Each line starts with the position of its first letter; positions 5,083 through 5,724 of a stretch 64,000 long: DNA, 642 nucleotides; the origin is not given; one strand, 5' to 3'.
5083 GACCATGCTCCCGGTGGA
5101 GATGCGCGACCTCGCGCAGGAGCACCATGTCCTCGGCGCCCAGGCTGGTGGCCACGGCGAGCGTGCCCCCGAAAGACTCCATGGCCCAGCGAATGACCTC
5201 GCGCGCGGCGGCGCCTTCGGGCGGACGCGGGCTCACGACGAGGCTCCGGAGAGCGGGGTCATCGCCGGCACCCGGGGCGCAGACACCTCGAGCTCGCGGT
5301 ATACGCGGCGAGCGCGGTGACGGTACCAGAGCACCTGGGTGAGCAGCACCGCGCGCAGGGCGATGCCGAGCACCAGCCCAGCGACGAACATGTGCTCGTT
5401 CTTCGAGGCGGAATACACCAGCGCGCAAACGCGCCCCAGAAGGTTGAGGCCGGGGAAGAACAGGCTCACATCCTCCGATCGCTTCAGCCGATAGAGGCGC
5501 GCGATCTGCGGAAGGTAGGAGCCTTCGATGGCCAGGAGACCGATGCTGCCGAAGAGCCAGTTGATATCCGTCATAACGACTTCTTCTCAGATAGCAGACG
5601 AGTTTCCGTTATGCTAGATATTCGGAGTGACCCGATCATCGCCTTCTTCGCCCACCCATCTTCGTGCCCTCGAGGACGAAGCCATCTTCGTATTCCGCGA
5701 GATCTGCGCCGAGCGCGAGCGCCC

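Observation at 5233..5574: PQ-loop (SemiSWEET-like) small membrane protein translationally coupled at the head of the sulfate-assimilation operon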

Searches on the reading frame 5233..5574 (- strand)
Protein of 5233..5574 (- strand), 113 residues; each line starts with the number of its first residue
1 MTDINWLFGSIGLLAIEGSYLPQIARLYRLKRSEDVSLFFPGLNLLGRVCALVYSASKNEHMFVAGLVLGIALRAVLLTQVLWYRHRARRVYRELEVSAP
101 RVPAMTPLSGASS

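Call 5: search_protein_families(library=pfam, proteins=[window:5233-5574:-], max_evalue=1)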
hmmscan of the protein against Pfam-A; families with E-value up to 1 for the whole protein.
window:5233-5574:- (113 aa): 3 families
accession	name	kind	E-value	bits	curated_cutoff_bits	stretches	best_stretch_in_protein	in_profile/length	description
PF04193.19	PQ-loop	-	6.1e-09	36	22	1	4-58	1-55/61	PQ loop repeat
PF11694.13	DUF3290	-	0.063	13.7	31.3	1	59-97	13-51/144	Protein of unknown function (DUF3290)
PF11111.15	CENP-M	-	0.17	11.6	25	1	45-109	95-166/174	Centromere protein M (CENP-M)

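Call 6: search_protein_families(library=ncbifam, proteins=[window:5233-5574:-], max_evalue=1)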
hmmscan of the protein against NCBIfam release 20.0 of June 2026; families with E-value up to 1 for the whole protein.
window:5233-5574:- (113 aa): 2 families
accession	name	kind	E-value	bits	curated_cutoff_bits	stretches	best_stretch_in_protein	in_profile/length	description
NF037968.1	SemiSWEET_2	subfamily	0.00055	20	80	1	19-79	11-71/76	SemiSWEET transporter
NF010318.0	PRK13755.1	equivalog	0.1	12.9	170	1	38-89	25-75/140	organomercurial transporter MerC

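Call 7: find_homologous_proteins(query=window:5236-5574:-, max_evalue=0.001)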
Query window:5236-5574:- (113 aa): 19 proteins with E <= 0.001 among 41 candidates.
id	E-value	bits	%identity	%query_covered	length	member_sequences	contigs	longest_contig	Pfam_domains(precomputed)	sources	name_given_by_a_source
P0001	7.7e-67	240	100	100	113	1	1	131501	PF04193.20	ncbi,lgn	-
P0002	1.2e-53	197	85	100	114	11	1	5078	PF04193.20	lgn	-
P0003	4.5e-47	176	78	100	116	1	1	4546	PF04193.20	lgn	-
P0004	4.0e-33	131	61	87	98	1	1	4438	PF04193.20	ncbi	-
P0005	4.3e-31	125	61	86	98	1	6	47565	PF04193.20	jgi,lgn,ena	-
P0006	1.5e-28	117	58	92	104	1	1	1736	PF04193.20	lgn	-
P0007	5.9e-28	115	63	78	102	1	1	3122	PF04193.20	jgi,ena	-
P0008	3.4e-27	112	62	74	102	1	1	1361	PF04193.20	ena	-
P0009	9.0e-27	111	61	78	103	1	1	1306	PF04193.20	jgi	jgi:lipid-A-disaccharide synthase-like uncharacterized protein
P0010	1.0e-26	111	61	80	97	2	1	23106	PF04193.20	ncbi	-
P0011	1.1e-26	111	61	80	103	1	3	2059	PF04193.20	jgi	jgi:lipid-A-disaccharide synthase-like uncharacterized protein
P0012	1.2e-26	111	58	88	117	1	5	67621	PF04193.20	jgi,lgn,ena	jgi:lipid-A-disaccharide synthase-like uncharacterized protein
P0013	1.2e-26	111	60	73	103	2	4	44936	PF04193.20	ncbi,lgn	ncbi:MAG: PQ-loop repeat-containing protein [Polyangiaceae bacterium]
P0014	3.8e-26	109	63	80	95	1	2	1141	PF04193.20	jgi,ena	jgi:uncharacterized protein with PQ loop repeat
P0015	4.2e-26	109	64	74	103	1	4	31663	PF04193.20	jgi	jgi:lipid-A-disaccharide synthase-like uncharacterized protein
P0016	1.4e-25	107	58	76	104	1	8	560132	PF04193.20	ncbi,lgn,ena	ncbi:MAG: PQ-loop repeat-containing protein [Polyangiaceae bacterium]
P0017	7.6e-25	105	61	74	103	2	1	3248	PF04193.20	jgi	jgi:lipid-A-disaccharide synthase-like uncharacterized protein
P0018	1.3e-23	101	53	87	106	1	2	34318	PF04193.20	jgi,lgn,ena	-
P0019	3.7e-22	96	63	65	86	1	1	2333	PF04193.20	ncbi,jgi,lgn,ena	jgi:uncharacterized protein with PQ loop repeat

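Call 9: find_encoding_contigs(protein=P0001, flank=6000, max_places=2)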
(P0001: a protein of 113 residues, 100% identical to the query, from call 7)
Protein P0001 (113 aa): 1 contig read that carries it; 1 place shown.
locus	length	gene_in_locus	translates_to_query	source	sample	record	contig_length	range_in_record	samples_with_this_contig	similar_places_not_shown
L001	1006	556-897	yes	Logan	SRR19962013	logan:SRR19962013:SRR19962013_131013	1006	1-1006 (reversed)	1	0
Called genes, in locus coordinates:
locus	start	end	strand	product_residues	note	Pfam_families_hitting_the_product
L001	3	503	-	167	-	?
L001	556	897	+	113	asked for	PF04193:PQ-loop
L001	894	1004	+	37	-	?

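Call 10: find_encoding_contigs(protein=P0016, flank=6000, max_places=3)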
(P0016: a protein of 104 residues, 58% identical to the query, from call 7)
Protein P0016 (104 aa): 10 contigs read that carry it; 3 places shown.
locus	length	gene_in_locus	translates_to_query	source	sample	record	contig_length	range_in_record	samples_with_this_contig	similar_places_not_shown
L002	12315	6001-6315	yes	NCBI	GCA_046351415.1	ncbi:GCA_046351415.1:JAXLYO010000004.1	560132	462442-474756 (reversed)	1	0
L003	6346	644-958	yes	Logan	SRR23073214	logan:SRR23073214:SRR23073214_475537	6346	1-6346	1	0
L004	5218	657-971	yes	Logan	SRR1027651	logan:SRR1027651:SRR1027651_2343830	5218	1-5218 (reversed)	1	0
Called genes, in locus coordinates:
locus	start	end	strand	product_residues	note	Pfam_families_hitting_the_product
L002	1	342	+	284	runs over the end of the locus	PF02353:CMAS, PF13489:Methyltransf_23, PF01728:FtsJ (weak), PF08241:Methyltransf_11, PF13649:Methyltransf_25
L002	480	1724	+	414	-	PF13472:Lipase_GDSL_2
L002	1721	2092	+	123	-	PF04237:YjbR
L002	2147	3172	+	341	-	PF00248:Aldo_ket_red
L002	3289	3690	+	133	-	PF01641:SelR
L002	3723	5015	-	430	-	PF00009:GTP_EFTU, PF01926:MMR_HSR1 (faint), PF03144:GTP_EFTU_D2, PF22594:GTP-eEF1A_C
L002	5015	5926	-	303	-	PF01507:PAPS_reduct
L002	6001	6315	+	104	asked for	PF04193:PQ-loop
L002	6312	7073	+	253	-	PF01507:PAPS_reduct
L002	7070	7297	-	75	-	PF05129:Zn_ribbon_Elf1 (weak), PF14255:Zn_ribbon_21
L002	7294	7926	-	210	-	PF09997:DUF2238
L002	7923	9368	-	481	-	PF13230:GATase_4 (weak), PF13522:GATase_6, PF13537:GATase_7, PF00156:Pribosyltran (weak)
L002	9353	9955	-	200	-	PF00551:Formyl_trans_N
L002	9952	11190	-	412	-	PF02844:GARS_N, PF01071:GARS_A, PF02843:GARS_C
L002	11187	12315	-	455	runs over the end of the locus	PF00206:Lyase_1, PF08328:ASL_C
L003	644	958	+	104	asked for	PF04193:PQ-loop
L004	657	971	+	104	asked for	PF04193:PQ-loop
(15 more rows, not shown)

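Call 11: find_encoding_contigs(protein=P0012, flank=6000, max_places=3)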
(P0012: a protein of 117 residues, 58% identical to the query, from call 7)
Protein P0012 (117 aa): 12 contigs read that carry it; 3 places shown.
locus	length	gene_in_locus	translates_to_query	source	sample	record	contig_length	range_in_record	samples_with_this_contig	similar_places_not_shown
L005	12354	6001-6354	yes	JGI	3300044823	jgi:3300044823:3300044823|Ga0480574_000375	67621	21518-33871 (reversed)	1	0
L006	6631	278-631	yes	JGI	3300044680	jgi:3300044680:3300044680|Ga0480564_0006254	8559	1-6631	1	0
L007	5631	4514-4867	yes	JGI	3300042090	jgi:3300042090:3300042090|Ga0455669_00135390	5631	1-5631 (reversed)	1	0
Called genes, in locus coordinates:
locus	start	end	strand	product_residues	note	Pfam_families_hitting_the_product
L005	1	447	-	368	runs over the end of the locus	-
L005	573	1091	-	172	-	PF09351:DUF1993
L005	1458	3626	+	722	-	PF04715:, PF00425:Chorismate_bind, PF00117:GATase, PF07722:Peptidase_C26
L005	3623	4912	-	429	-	PF00009:GTP_EFTU, PF01926:MMR_HSR1 (faint), PF22594:GTP-eEF1A_C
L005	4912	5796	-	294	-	PF01507:PAPS_reduct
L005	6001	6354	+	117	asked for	PF04193:PQ-loop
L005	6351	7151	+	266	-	PF01507:PAPS_reduct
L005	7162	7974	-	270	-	PF00590:TP_methylase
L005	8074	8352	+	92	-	PF10041:DUF2277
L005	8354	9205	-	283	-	-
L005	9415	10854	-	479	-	PF00875:DNA_photolyase, PF03441:FAD_binding_7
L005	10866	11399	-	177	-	PF01903:CbiX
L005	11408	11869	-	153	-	PF03364:Polyketide_cyc (weak)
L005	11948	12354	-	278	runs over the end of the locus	PF13411:MerR_1, PF02607:B12-binding_2 (weak), PF02310:B12-binding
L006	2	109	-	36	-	?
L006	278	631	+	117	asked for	PF04193:PQ-loop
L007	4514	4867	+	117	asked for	PF04193:PQ-loop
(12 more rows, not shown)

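Call 12: find_encoding_contigs(protein=P0005, flank=6000, max_places=3)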
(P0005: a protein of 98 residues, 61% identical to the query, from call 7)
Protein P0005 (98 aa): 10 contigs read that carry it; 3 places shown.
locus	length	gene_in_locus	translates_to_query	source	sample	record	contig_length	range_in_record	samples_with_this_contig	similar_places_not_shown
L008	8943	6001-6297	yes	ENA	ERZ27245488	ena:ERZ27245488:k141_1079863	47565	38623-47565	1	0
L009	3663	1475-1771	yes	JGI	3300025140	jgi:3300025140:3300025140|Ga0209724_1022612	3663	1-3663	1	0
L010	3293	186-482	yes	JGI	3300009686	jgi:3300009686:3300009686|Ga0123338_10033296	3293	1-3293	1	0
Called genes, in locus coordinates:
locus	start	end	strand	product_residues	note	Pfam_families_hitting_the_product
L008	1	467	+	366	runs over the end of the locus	-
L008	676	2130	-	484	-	PF10462:Peptidase_M66 (weak)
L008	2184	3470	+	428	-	PF00970:FAD_binding_6, PF00175:NAD_binding_1, PF00111:Fer2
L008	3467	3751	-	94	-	-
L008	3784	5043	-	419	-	PF00009:GTP_EFTU, PF01926:MMR_HSR1 (faint), PF22594:GTP-eEF1A_C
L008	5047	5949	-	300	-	PF01507:PAPS_reduct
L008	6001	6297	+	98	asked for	PF04193:PQ-loop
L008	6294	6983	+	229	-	PF01507:PAPS_reduct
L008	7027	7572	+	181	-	-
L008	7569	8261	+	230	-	-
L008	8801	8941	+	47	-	?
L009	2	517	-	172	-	?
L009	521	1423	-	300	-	PF01507:PAPS_reduct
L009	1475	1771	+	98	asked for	PF04193:PQ-loop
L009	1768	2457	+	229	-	PF01507:PAPS_reduct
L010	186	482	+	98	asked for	PF04193:PQ-loop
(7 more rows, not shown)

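Call 19: find_related_loci(query=A1, collection=genome_contigs, flank=6000)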
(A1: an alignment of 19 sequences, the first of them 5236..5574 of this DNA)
Query A1 (113 aa) in genome_contigs; peptide patterns used: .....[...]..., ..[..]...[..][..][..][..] (x = any residue, [..] = any of these).
17 stretches matched a pattern; 10 encode a relative of the query (tblastn E <= 1e-3); 10 distinct loci.
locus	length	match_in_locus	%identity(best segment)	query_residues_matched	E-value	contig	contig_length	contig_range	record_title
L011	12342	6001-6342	87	1-113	2e-55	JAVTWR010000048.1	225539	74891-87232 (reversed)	MAG: Polyangiaceae bacterium isolate labscale reactor_MAG19 NODE_35_length_225539_cov_26.835035, whole genome shotgun se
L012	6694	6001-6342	86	1-113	2e-54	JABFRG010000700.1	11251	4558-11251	MAG: Polyangiaceae bacterium isolate P-RSF-IL-17 seq_2118, whole genome shotgun sequence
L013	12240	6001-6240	68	6-85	1e-33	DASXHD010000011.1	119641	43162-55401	MAG TPA_asm: Polyangiaceae bacterium isolate SMAG_U5184 k141_3845333, whole genome shotgun sequence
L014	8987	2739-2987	60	5-87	1e-31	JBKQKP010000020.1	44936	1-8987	MAG: Polyangiaceae bacterium isolate CRr1A1B1C__bin_81 CRr1A1B1C_000000024196, whole genome shotgun sequence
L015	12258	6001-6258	58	6-91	3e-31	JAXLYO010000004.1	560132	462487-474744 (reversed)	MAG: Polyangiaceae bacterium isolate STL-MYX15 C3.145.fa-4, whole genome shotgun sequence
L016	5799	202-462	63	1-88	2e-30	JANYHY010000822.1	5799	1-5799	MAG: Myxococcales bacterium isolate GL140_2_metabinner_129_sub GL140_2_k141_361189, whole genome shotgun sequence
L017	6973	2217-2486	53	1-90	1e-30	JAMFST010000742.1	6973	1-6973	MAG: Labilithrix luteola isolate NGEE_A_bin2 k127_998732, whole genome shotgun sequence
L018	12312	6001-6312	49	6-108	3e-30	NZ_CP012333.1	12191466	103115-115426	Labilithrix luteola strain DSM 27648 chromosome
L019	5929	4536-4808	61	1-91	1e-28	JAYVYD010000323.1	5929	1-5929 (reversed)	MAG: Myxococcales bacterium isolate GL85_UP_concoct_158 GL85_UP_concoct_158_322, whole genome shotgun sequence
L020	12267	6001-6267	57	1-90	2e-24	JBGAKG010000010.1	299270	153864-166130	MAG: Polyangiaceae bacterium isolate MAG_AAO_H125.35 AAOH125-35_opera_contig_171, whole genome shotgun sequence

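Call 20: search_solved_structures(query=A1, max_evalue=10, show_alignments=3)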
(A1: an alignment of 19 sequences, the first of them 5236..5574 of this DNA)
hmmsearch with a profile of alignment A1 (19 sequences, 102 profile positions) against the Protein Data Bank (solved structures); distinct sequences matched with E-value up to 10: 9.
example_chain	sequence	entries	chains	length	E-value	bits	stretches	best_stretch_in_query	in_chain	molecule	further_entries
4qnc_A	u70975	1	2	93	0.0014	21.8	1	6-88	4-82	chemical transport protein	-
4rng_A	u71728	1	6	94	0.0032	20.7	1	7-83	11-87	MtN3/saliva family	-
5uhs_A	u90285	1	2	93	0.0039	20.4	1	6-89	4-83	Sugar transporter SemiSWEET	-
4x5m_A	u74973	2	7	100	0.0054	20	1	16-91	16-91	Uncharacterized protein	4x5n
9kax_A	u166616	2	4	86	0.0094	19.2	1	5-79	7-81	Sugar transporter SemiSWEET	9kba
5uhq_A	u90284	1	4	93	0.022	18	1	6-88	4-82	Sugar transporter SemiSWEET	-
8dyp_A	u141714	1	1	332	0.21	14.8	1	5-54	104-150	Cystinosin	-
8dkw_P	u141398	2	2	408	0.47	13.7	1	5-54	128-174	Isoform 2 of Cystinosin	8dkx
8dke_P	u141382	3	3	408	0.48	13.7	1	5-54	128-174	Isoform 2 of Cystinosin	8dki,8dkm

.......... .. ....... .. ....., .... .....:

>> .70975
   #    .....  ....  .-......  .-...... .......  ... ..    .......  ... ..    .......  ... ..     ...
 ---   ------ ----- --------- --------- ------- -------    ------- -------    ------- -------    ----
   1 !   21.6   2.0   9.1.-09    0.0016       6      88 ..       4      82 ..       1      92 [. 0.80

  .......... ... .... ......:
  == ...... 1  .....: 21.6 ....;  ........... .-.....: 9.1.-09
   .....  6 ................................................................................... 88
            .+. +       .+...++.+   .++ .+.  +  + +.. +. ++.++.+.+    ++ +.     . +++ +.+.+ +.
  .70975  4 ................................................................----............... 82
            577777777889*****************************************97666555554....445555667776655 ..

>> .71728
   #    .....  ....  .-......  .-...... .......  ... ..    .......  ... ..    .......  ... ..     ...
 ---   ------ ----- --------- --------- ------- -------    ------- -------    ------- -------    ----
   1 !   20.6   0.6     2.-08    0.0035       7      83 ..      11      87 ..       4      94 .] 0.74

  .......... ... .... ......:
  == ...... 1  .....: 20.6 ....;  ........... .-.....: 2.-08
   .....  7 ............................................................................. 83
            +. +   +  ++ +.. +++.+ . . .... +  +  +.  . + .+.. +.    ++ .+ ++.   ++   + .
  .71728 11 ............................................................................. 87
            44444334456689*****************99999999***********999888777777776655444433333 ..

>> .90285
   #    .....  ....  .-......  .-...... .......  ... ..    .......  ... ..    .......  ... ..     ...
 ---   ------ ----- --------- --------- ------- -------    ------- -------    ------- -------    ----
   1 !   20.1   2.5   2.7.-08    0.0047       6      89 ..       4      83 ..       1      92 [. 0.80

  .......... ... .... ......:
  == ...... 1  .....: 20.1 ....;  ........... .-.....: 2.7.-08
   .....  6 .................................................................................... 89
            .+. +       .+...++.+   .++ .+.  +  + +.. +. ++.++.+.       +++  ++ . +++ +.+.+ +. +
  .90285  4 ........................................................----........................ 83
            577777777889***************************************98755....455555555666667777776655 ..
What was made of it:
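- On Cystinosin/PQLC 7-TM PQ-loop carriers: Cystinosin E 0.2-0.5 (call 20).
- Closest known: Cystinosin and PQLC-type PQ-loop carriers. Different: Similarity is only marginal (call 20).
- The family profile hits only SemiSWEETs over their full length in the PDB (E 1e-3 to 1e-2, call 20).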

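Call 26: predict_structure(alignment_id=A1)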
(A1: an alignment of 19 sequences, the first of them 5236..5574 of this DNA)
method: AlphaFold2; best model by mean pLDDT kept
length: 113 residues; sequences in the alignment: 19
mean_pLDDT: 71.8   pTM: 0.48
mean pLDDT of the five models: 71.8, 71.1, 69.1, 68.4, 66.4
residues with pLDDT >= 90: 0; 70-90: 65; 50-70: 47; < 50: 1
segments of 3 or more residues with pLDDT < 50: none
pLDDT, mean of each block of 10 residues (from residue 1): 68 70 59 61 80 83 80 84 81 70 58 55
secondary structure, 60 per line:
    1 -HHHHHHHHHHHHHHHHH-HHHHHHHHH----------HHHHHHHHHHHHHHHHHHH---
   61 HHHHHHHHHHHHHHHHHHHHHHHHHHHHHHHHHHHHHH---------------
elements in order: H2-18 H20-28 H39-57 H61-98

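Call 28: search_protein_representatives(alignment_id=A1)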
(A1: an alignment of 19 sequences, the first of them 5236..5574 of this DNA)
Query: 19 sequences, 102 profile positions. Proteins with E-value up to 0.001 (for the whole library): 565; up to 1e-10: 63; up to 1e-30: 8. The best 150 are listed.
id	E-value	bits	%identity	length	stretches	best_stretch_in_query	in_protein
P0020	1.1e-38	147.5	-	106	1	1-88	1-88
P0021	3.9e-37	142.5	-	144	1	4-97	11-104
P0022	3.4e-35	136.2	-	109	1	5-93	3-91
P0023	2.3e-34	133.6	-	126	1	1-96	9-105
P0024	1.1e-33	131.5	-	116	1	5-93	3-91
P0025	5.2e-32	126.0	-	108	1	5-94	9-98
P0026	2.8e-31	123.7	-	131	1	1-88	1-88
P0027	7.8e-31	122.3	-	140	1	4-94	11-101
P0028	8.4e-30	118.9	-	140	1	5-93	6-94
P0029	1.1e-29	118.6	-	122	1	5-95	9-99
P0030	1.6e-29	118.0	-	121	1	4-92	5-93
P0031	3.6e-29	116.9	-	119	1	2-92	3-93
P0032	4.4e-29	116.6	-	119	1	6-90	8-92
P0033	5.5e-29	116.3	-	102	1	4-96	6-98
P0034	1.0e-28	115.5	-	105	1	5-93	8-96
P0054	2.0e-24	101.7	-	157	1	5-96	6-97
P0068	5.9e-21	90.5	-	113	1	5-90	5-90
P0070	1.4e-20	89.3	-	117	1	5-96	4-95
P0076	6.9e-18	80.7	-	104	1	10-96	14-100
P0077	1.1e-13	67.1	-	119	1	5-67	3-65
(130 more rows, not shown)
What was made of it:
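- About 57 clusters at 50% identity score 147-80 bits, and generic PQ-loop proteins score 67 bits or less (call 28).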

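Call 30: fold_search(model_id=the predicted structure, library=pdb)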
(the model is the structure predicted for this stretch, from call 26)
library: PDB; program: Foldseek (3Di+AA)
matches with E <= 10: 117; with E <= 0.001: 0
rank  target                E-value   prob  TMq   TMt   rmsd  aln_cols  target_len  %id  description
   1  5uhq_A                6.4e-01  0.80  0.42  0.50  20.9        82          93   22  Structure of a SemiSWEET Q20A mutant (released 2017-08-02)
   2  3kyj_A                1.4e+00  0.84  0.49  0.43   3.0        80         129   19  Crystal structure of the P1 domain of CheA3 in complex with CheY6 from R. sphaeroides (released 2010-02-16)
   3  6nbq_E                1.7e+00  0.30  0.39  0.41   5.3        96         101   16  T.elongatus NDH (data-set 1) (released 2019-02-27)
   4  7qso_K                1.7e+00  0.25  0.37  0.45   5.2       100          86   14  Bovine complex I in lipid nanodisc, State 3 (Slack) (released 2022-05-25)
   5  8qby_K                1.7e+00  0.25  0.33  0.35   5.9        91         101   15  Respiratory complex I from Paracoccus denitrificans in MSP2N2 nanodiscs (released 2024-09-11)
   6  4zey                  1.8e+00  0.16  0.29  0.34   6.4        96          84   11  Crystal structure of a nuclear receptor binding factor 2 MIT domain (NRBF2) from Homo sapiens at 1.50 A resolution (released 2015-05-06)
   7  2a9u_A                2.2e+00  0.33  0.45  0.39   4.3       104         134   10  Structure of the N-terminal domain of Human Ubiquitin carboxyl-terminal hydrolase 8 (USP8) (released 2005-08-16)
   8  6rju                  2.2e+00  0.20  0.35  0.31  10.1       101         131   17  C-terminal domain of TssA protein from T6SS of Escherichia coli. (released 2020-06-03)
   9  6khi_E                2.4e+00  0.23  0.38  0.41   5.3        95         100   16  Supercomplex for cylic electron transport in cyanobacteria (released 2020-02-12)
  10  7qij_JC               2.5e+00  0.13  0.27  0.28  14.8       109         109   18  Complex of the Yersinia enterocolitica Type III secretion export gate YscV with substrate:chaperone complex YscX:YscY (released 2022-06-01)
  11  3kyi_A                2.7e+00  0.60  0.46  0.42   3.3        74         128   14  Crystal structure of the phosphorylated P1 domain of CheA3 in complex with CheY6 from R. sphaeroides (released 2010-02-16)
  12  9k7w_E                2.8e+00  0.30  0.37  0.46   9.8        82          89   15  Crystal structure of designed nickel-induced homotrimer C3-Ni1-HH*3-18 (released 2025-10-29)
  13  8e9g_K                2.8e+00  0.20  0.37  0.41   5.3        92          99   15  Mycobacterial respiratory complex I with both quinone positions modelled (released 2022-10-12)
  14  3eab_F                3.2e+00  0.30  0.40  0.49   5.1        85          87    4  Crystal structure of Spastin MIT in complex with ESCRT III (released 2008-11-11)
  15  8e73_4L               3.2e+00  0.20  0.39  0.42   5.1        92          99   17  Vigna radiata supercomplex I+III2 (full bridge) (released 2023-01-11)
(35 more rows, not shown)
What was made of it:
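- Tried and rejected: It gave a poor model (pLDDT 72, call 26) and an uninformative Foldseek result (call 30).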

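Call 33: find_homologous_proteins(query=A2, max_evalue=1e-8)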
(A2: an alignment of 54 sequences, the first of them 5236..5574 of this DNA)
Query A2 (54 sequences) (113 aa, profile of the alignment): 28 proteins with E <= 1e-8 among 8000 candidates.
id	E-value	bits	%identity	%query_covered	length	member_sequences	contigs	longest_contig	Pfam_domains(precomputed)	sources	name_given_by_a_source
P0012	3.8e-42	162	58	88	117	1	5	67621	PF04193.20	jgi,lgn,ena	jgi:lipid-A-disaccharide synthase-like uncharacterized protein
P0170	4.7e-42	162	55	80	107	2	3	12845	PF04193.20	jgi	jgi:lipid-A-disaccharide synthase-like uncharacterized protein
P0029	1.5e-41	160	52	70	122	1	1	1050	PF04193.20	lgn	-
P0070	6.5e-41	158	36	83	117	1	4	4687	PF04193.20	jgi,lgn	jgi:uncharacterized protein with PQ loop repeat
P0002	8.8e-41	158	85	100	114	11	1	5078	PF04193.20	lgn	-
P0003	1.1e-40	158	78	100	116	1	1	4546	PF04193.20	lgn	-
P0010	1.9e-40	157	61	80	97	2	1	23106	PF04193.20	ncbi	-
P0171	1.9e-40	157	52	86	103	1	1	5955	PF04193.20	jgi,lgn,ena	-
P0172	3.0e-40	156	51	65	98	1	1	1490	PF04193.20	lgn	-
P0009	3.2e-40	156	61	78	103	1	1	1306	PF04193.20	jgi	jgi:lipid-A-disaccharide synthase-like uncharacterized protein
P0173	6.2e-40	155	59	75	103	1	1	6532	PF04193.20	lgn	-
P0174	1.2e-39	154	31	74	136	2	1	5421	PF04193.20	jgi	jgi:uncharacterized protein with PQ loop repeat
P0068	1.9e-39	154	33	74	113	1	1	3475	PF04193.20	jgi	jgi:uncharacterized protein with PQ loop repeat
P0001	2.6e-39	153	100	100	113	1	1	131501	PF04193.20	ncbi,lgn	-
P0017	2.6e-39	153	61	74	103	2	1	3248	PF04193.20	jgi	jgi:lipid-A-disaccharide synthase-like uncharacterized protein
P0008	3.6e-39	153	62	74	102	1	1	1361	PF04193.20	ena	-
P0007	7.0e-39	152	63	78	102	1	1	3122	PF04193.20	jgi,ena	-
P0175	9.1e-39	151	46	72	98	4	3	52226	PF04193.20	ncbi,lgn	-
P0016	1.1e-38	151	58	76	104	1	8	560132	PF04193.20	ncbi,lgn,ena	ncbi:MAG: PQ-loop repeat-containing protein [Polyangiaceae bacterium]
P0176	1.3e-38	151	45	76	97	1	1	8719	PF04193.20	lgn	-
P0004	2.0e-38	150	61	87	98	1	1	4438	PF04193.20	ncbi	-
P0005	7.1e-38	148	61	86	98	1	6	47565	PF04193.20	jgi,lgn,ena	-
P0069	8.2e-38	148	39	64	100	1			PF04193.20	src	-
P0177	4.7e-37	146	56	71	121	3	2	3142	PF04193.20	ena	-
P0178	1.5e-34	138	50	74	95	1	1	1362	PF04193.20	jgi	-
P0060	4.2e-34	136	47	70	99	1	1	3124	PF04193.20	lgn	-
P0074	9.0e-33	132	33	70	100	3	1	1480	PF04193.20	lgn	-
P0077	1.2e-25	109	42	50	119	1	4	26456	PF04193.20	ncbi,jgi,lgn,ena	ncbi:MAG: hypothetical protein C4335_12845 [Armatimonadota bacterium]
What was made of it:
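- On LAB_N (PF07578, lipid-A-disaccharide synthase N-terminal domain): The JGI name 'lipid-A-disaccharide synthase-like' is a COG-level label only (calls 7, 33).
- JGI names several members 'lipid-A-disaccharide synthase-like uncharacterized protein' (calls 7, 33).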
